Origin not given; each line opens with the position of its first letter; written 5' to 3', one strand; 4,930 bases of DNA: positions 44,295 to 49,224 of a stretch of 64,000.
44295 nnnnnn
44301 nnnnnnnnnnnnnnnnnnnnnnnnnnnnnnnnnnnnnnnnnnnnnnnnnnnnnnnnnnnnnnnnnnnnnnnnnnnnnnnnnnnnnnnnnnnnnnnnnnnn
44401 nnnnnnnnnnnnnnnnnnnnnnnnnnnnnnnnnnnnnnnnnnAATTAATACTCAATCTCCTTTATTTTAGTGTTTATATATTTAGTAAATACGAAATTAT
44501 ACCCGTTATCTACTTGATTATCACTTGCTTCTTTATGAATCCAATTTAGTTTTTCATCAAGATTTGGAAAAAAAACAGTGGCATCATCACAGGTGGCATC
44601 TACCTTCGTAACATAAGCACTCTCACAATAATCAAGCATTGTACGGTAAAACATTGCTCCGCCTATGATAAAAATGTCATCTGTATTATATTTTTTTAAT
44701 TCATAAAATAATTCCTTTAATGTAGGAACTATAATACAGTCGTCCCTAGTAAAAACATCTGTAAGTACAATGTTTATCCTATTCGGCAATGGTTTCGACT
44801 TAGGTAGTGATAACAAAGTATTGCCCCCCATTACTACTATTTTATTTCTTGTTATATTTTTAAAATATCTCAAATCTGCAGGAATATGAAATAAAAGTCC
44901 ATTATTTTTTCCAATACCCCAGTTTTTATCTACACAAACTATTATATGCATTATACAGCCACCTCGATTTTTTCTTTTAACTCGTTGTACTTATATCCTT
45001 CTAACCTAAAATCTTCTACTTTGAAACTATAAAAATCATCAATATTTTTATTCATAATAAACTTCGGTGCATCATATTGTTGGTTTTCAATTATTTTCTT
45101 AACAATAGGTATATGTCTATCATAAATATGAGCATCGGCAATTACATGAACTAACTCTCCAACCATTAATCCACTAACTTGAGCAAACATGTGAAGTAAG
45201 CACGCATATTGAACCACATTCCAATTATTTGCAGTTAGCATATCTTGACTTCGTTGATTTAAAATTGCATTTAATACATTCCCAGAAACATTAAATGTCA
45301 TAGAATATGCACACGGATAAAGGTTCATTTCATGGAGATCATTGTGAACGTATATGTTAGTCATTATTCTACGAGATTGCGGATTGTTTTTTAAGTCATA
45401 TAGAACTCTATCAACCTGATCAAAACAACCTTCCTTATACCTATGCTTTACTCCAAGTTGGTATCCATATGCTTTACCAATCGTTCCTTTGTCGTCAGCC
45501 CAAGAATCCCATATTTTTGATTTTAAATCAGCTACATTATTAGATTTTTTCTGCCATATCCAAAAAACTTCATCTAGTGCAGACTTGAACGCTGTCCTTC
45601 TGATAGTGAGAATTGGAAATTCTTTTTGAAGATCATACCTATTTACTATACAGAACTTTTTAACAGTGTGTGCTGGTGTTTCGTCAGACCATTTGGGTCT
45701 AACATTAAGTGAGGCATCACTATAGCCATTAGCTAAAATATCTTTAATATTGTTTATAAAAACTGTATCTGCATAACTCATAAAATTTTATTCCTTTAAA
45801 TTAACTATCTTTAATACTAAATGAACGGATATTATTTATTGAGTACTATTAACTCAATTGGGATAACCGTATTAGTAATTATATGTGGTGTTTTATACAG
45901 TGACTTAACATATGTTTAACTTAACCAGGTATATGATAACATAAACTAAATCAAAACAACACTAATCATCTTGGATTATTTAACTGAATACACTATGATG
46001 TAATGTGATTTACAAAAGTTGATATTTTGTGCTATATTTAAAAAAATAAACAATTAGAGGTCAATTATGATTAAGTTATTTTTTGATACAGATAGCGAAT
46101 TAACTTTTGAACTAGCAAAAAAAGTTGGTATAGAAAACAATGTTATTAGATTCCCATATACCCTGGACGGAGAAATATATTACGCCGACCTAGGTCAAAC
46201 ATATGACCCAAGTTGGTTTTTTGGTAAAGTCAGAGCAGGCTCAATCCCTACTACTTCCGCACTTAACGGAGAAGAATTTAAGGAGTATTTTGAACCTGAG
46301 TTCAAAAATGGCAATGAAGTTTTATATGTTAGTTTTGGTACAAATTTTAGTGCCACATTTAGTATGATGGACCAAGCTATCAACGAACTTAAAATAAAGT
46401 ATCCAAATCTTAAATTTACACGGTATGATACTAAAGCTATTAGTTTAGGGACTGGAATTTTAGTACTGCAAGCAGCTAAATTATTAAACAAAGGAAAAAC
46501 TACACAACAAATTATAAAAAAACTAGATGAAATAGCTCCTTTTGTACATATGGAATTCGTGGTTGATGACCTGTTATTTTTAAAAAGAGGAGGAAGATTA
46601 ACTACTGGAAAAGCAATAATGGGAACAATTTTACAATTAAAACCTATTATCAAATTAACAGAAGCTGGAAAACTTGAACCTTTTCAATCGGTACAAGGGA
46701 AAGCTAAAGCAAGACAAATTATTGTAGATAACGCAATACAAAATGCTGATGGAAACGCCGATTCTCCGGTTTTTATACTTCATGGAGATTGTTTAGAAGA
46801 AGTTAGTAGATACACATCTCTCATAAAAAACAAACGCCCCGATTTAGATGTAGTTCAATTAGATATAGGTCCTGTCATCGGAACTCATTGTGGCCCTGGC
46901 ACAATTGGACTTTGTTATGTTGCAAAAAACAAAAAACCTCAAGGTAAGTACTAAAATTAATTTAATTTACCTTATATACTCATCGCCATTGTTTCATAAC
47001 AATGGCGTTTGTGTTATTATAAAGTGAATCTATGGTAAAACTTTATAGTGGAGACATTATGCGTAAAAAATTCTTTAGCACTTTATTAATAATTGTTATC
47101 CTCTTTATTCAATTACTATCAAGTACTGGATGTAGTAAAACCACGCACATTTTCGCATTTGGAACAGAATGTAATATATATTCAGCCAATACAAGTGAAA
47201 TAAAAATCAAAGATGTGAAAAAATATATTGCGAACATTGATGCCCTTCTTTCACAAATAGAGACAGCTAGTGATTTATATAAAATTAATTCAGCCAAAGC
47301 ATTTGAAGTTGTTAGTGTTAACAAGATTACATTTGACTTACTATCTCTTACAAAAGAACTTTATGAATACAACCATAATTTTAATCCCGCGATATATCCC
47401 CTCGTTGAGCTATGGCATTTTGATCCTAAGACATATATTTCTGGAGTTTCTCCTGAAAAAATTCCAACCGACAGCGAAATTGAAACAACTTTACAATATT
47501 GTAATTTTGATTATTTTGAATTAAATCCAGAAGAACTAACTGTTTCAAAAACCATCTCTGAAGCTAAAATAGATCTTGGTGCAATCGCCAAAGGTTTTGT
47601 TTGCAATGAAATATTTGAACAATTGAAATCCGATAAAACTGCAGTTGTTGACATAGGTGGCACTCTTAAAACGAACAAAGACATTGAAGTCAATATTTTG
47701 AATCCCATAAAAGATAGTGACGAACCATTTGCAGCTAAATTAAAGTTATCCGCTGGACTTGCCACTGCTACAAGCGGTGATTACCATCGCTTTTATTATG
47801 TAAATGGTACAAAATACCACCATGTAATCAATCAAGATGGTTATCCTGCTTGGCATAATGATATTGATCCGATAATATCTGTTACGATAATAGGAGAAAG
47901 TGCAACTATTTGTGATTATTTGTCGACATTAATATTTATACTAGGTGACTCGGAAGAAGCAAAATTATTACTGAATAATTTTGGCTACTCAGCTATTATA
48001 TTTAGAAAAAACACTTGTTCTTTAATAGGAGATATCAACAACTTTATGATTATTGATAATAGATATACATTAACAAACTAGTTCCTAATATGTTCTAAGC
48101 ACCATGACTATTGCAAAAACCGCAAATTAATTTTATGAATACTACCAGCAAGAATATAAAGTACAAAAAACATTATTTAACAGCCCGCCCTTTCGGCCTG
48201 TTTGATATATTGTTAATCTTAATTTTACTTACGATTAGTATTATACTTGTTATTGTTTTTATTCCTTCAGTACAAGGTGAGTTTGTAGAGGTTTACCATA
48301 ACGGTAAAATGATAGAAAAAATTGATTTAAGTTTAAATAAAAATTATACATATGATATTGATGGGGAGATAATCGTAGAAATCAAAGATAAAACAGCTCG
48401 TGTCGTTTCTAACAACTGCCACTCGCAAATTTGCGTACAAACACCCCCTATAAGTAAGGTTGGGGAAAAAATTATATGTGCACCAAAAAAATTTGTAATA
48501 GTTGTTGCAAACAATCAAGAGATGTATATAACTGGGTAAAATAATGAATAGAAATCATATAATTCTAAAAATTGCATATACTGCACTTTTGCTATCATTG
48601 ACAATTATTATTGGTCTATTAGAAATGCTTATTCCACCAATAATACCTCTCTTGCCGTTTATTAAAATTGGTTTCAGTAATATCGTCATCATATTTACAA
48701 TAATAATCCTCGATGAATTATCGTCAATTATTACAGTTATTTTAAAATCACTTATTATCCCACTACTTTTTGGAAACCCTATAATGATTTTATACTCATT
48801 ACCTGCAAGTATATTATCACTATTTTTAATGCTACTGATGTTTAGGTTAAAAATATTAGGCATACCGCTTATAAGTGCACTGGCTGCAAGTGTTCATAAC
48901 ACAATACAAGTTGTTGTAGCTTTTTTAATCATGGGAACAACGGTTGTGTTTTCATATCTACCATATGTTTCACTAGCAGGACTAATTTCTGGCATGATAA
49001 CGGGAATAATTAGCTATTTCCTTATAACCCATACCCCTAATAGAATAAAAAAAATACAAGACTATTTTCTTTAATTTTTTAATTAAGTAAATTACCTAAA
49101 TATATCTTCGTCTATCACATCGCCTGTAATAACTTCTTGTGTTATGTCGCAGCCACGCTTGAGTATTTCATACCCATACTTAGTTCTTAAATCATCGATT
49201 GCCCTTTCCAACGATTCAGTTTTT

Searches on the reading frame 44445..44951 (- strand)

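Call 18: search_protein_families(library=pfam, proteins=[window:44445-44951:-], max_evalue=0.00001)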
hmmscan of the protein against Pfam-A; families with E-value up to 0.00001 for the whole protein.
window:44445-44951:- (168 aa): 1 family
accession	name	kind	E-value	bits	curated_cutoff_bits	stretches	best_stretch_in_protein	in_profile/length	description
PF00186.24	DHFR_1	-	2.1e-38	132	25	1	2-158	3-157/159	Dihydrofolate reductase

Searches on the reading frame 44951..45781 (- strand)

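Call 18: search_protein_families(library=pfam, proteins=[window:44951-45781:-], max_evalue=0.00001)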
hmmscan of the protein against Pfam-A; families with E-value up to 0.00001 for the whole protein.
window:44951-45781:- (276 aa): 1 family
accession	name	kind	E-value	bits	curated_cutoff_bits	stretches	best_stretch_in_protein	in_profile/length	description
PF00303.24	Thymidylat_synt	-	1.2e-81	274.3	24.3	1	8-273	3-263/266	Thymidylate synthase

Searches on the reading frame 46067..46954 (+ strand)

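Call 18: search_protein_families(library=pfam, proteins=[window:46067-46954:+], max_evalue=0.00001)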
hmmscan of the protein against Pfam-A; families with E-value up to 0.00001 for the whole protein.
window:46067-46954:+ (295 aa): 1 family
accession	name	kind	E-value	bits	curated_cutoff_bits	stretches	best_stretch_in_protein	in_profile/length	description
PF02645.21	DegV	-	2.3e-58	198.2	27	1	2-286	2-279/280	Uncharacterised protein, DegV family COG1307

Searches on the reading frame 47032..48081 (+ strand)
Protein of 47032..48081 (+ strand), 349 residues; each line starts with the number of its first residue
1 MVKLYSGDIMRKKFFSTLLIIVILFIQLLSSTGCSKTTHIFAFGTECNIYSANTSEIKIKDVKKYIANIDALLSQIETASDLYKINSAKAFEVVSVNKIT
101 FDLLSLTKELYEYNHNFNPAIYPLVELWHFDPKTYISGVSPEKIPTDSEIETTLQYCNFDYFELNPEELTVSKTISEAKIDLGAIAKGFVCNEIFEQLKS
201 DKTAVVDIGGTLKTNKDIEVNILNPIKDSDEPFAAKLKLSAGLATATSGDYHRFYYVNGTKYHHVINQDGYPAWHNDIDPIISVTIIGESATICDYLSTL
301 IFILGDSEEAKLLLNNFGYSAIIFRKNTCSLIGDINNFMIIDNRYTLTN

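Call 18: search_protein_families(library=pfam, proteins=[window:47032-48081:+], max_evalue=0.00001)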
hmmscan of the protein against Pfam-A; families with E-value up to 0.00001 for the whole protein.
window:47032-48081:+ (349 aa): 1 family
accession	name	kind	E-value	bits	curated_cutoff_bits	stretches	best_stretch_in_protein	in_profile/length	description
PF02424.20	ApbE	-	5.2e-48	164.3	25.6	1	43-316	1-258/266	ApbE family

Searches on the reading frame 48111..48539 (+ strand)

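Call 18: search_protein_families(library=pfam, proteins=[window:48111-48539:+], max_evalue=0.00001)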
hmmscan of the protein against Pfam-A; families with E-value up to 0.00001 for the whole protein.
window:48111-48539:+ (142 aa): 1 family
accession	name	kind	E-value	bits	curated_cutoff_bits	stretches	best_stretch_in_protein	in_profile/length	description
PF07009.16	NusG_II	-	9e-22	77.7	29.6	1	35-135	1-106/107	NusG domain II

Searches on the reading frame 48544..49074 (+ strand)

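Call 18: search_protein_families(library=pfam, proteins=[window:48544-49074:+], max_evalue=0.00001)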
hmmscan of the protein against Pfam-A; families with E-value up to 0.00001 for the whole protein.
window:48544-49074:+ (176 aa): 1 family
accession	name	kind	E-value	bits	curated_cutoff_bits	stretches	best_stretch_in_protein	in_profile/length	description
PF07456.16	Hpre_diP_synt_I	-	2.4e-25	89.7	30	1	16-159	1-146/147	Heptaprenyl diphosphate synthase component I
